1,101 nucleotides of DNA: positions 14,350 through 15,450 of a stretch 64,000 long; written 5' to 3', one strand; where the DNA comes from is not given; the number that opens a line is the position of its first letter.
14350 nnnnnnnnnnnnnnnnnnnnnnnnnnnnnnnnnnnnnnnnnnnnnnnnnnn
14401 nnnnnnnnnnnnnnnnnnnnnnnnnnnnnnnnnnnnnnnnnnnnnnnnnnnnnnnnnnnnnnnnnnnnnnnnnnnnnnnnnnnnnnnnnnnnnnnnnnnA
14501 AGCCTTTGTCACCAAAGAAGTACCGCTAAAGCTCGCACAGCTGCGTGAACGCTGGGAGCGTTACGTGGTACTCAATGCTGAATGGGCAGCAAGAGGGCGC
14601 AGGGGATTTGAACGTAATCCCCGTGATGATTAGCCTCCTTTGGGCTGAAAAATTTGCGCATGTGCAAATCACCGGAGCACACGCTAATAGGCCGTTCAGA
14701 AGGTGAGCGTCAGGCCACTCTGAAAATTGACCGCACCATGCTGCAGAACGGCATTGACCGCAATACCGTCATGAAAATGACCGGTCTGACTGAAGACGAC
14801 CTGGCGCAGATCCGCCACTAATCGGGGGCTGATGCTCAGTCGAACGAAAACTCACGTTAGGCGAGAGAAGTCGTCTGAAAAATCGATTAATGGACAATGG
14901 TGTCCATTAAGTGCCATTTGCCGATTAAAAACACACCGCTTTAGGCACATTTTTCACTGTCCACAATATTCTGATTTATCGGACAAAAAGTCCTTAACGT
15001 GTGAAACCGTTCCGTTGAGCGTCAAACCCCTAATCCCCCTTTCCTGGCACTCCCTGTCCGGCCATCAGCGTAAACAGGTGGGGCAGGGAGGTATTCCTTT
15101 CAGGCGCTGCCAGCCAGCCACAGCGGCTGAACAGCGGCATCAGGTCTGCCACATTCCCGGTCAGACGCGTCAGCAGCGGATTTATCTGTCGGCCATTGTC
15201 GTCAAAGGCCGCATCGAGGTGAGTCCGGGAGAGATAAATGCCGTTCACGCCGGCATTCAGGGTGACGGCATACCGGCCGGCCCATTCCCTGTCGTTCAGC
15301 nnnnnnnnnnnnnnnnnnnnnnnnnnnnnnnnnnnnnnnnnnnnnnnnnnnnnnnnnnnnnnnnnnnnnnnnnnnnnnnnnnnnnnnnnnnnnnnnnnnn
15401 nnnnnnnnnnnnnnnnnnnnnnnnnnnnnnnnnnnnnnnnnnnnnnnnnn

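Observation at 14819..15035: IS101-like 207-bp Tn3-derived miniature element inserted exactly between two convergent genes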

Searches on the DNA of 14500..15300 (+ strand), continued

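Call 104: search_dna_similar(query=window:14824-15030:+, collection=phages, mode=distant, max_rows=15, max_evalue=0.001)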
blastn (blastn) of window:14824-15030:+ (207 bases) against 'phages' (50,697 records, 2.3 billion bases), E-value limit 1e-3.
Records with a match: 6; places in all: 8; records where one place covers at least 80% of the query: 0.
Best place of each record, by identity: 90-95% 4; 80-90% 2.
By first word of the organism name: Enterobacteria 2; Escherichia 2; Salmonella 1; Lambdavirus 1.
By host as written in the record: - 4; E.coli 1; Escherichia coli 1.
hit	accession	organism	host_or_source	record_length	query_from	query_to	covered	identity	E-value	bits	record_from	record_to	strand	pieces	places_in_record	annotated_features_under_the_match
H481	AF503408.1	Enterobacteria phage P7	-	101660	1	39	19%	89.7%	3e-5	54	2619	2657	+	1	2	ref: Ref | transposon:Tn3 | tnp: Tnp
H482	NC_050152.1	Enterobacteria phage P7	-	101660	1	39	19%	89.7%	3e-5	54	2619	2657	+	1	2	ref: Ref-like RecA filament endonuclease | transposon:Tn3 | tnp: transposase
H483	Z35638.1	Escherichia phage phiX174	E.coli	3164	1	36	17%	91.7%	1e-4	53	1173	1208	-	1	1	none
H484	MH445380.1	Escherichia phage P1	Escherichia coli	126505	1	36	17%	91.7%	1e-4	53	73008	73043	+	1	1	none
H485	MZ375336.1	Salmonella phage seszw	-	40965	1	36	17%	91.7%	1e-4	53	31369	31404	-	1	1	none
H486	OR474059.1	Lambdavirus lambda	-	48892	1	36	17%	91.7%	1e-4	53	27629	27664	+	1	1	record has no annotation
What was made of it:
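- Tried and rejected: Phage collection: only Tn3 IR hits (call 104).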
